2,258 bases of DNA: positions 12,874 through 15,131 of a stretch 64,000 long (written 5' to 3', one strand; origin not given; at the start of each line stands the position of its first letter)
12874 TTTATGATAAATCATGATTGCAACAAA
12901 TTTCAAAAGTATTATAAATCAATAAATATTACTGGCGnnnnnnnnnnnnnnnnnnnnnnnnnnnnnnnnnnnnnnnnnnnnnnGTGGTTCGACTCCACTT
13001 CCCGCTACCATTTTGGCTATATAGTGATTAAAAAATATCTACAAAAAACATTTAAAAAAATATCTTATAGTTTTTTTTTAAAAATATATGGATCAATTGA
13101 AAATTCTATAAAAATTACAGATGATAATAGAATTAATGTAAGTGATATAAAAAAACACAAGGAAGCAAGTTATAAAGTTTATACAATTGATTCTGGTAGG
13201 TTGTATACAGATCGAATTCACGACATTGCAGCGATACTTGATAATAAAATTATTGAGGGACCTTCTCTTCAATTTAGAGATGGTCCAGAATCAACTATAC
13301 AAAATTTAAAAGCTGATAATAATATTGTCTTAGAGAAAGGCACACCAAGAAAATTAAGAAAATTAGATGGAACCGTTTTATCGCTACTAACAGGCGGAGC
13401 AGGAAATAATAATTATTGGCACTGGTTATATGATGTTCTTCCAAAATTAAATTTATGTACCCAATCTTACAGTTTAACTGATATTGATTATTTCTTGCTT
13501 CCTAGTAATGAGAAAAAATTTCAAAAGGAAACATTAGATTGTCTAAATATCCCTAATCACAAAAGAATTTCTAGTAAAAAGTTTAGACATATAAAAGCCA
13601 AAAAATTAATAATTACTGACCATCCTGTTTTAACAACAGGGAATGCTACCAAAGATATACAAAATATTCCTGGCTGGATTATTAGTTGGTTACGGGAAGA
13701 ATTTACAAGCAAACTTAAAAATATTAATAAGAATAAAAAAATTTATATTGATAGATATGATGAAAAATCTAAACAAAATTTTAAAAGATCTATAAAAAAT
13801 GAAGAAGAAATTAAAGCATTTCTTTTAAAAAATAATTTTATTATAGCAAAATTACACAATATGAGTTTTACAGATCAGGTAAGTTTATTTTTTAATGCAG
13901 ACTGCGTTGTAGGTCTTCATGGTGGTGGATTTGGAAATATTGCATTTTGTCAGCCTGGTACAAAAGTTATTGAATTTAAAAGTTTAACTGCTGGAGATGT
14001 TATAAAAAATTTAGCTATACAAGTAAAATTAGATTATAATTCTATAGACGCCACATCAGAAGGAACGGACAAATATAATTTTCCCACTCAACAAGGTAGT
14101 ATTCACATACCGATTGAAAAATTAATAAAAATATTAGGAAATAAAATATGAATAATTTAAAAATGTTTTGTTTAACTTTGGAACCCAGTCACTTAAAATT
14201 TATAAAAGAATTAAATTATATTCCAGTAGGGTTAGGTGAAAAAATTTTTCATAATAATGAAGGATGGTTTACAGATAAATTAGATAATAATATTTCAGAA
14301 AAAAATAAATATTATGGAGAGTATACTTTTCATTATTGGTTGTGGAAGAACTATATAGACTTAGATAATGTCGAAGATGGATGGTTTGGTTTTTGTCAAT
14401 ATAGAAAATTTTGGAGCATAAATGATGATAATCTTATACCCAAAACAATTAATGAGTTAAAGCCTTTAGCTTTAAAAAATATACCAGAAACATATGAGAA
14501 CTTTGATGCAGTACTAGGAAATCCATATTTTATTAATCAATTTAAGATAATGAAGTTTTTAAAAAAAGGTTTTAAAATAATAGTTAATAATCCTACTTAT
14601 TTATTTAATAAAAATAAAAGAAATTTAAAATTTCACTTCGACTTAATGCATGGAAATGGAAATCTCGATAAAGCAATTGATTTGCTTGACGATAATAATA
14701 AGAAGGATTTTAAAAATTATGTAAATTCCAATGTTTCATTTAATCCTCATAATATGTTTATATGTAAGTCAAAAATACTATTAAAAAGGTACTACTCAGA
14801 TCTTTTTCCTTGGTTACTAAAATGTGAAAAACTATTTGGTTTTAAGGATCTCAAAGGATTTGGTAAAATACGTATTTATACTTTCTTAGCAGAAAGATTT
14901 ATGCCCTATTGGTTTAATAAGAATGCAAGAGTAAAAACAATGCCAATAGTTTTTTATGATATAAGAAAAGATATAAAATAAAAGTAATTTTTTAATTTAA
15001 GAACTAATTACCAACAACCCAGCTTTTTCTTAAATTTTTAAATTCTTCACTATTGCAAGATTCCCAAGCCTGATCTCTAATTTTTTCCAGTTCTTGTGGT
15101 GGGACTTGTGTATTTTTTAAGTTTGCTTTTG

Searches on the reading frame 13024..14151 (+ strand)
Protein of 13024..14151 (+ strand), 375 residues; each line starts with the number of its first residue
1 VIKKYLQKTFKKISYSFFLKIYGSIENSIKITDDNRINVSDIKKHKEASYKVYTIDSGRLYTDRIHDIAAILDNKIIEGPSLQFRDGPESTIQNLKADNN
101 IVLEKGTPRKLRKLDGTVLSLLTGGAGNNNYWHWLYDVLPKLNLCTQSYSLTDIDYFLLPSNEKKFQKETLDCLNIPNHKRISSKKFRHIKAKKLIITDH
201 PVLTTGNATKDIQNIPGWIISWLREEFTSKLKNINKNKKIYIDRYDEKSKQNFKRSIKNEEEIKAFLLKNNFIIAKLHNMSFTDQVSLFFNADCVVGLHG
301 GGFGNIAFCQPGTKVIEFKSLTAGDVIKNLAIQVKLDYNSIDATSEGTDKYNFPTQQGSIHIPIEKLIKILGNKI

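Call 76: search_protein_families(library=pfam, proteins=[window:13024-14151:+], max_evalue=0.00001)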
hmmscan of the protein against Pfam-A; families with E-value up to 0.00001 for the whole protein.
window:13024-14151:+ (375 aa): 1 family
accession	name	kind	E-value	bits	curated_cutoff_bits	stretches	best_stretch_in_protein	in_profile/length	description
PF04577.19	Glyco_transf_61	-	3e-25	89.5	27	1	131-316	1-137/137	Glycosyltransferase 61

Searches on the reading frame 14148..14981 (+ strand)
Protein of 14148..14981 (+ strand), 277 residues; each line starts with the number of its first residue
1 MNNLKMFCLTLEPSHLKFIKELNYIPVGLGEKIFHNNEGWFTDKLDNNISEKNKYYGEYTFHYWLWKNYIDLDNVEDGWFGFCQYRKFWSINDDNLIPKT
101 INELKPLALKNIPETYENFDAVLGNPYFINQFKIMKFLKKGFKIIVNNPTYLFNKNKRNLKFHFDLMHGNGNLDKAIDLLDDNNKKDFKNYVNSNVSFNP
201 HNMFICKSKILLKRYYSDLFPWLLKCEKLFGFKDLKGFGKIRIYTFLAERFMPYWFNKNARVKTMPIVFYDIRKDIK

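Call 76: search_protein_families(library=pfam, proteins=[window:14148-14981:+], max_evalue=0.00001)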
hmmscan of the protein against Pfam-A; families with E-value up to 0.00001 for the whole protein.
window:14148-14981:+ (277 aa): 1 family
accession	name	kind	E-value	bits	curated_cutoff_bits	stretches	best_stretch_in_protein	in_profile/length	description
PF14393.11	DUF4422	-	4.6e-25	89.2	25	1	17-259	11-219/220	Domain of unknown function (DUF4422)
